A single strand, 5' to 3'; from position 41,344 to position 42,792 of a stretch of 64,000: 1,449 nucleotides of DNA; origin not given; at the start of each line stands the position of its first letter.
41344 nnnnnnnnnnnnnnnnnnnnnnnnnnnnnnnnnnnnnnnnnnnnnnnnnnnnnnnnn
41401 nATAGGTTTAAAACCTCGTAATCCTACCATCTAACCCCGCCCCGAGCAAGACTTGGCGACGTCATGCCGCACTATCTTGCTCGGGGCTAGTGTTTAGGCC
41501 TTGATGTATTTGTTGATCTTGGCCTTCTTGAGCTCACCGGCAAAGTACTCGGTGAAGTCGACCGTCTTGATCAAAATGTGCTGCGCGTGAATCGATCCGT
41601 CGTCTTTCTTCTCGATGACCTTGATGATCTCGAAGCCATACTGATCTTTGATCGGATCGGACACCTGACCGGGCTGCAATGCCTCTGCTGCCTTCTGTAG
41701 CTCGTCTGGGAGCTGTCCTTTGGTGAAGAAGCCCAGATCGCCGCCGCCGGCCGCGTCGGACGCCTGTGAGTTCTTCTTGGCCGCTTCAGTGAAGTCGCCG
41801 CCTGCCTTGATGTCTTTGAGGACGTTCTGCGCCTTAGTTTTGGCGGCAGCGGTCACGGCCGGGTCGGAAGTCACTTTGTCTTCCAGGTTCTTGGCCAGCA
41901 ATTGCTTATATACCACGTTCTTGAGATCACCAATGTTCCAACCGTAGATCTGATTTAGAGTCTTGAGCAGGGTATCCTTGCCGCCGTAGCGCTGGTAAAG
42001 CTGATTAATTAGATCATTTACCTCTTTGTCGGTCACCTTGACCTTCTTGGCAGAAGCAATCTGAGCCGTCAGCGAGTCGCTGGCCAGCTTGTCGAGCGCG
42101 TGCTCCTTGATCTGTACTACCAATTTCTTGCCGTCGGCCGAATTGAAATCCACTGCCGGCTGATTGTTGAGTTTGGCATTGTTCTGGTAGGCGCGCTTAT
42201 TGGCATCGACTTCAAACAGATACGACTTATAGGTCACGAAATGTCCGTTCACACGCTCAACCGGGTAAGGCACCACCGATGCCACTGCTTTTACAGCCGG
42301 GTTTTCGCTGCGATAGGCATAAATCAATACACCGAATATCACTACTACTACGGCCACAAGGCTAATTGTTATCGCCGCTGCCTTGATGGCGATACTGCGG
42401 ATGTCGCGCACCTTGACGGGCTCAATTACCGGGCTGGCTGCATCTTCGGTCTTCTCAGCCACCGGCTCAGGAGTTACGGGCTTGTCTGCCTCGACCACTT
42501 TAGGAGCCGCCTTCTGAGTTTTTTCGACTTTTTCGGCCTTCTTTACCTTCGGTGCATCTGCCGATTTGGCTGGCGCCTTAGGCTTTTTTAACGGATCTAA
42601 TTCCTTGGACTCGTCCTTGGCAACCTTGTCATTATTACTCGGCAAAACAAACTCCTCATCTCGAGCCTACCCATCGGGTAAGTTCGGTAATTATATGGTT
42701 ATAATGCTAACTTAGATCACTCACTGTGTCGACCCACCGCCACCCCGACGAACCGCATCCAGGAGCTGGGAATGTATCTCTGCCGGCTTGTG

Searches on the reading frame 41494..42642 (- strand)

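Call 47: search_protein_families(library=pfam, proteins=[window:41494-42642:-], max_evalue=0.001)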
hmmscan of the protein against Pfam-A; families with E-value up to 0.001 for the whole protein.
window:41494-42642:- (382 aa): 6 families
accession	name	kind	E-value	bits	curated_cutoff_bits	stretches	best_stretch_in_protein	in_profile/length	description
PF00639.27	Rotamase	-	6.4e-22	78.8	21.7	1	262-343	13-96/97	PPIC-type PPIASE domain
PF13616.12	Rotamase_3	-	3e-19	70.1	22.5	1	264-346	33-116/116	PPIC-type PPIASE domain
PF13145.12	Rotamase_2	-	4.6e-09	37.6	27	1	264-347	29-110/121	PPIC-type PPIASE domain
PF13624.11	SurA_N_3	-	3.8e-08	33.8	27.2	1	88-215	13-120/162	SurA-like N-terminal domain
PF05698.19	Trigger_C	-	8.7e-06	26.3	22.7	1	155-227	63-136/162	Bacterial trigger factor protein (TF) C-terminus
PF13623.11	SurA_N_2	-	2.9e-05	24.4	28.5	1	120-214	35-121/145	SurA-like N-terminal domain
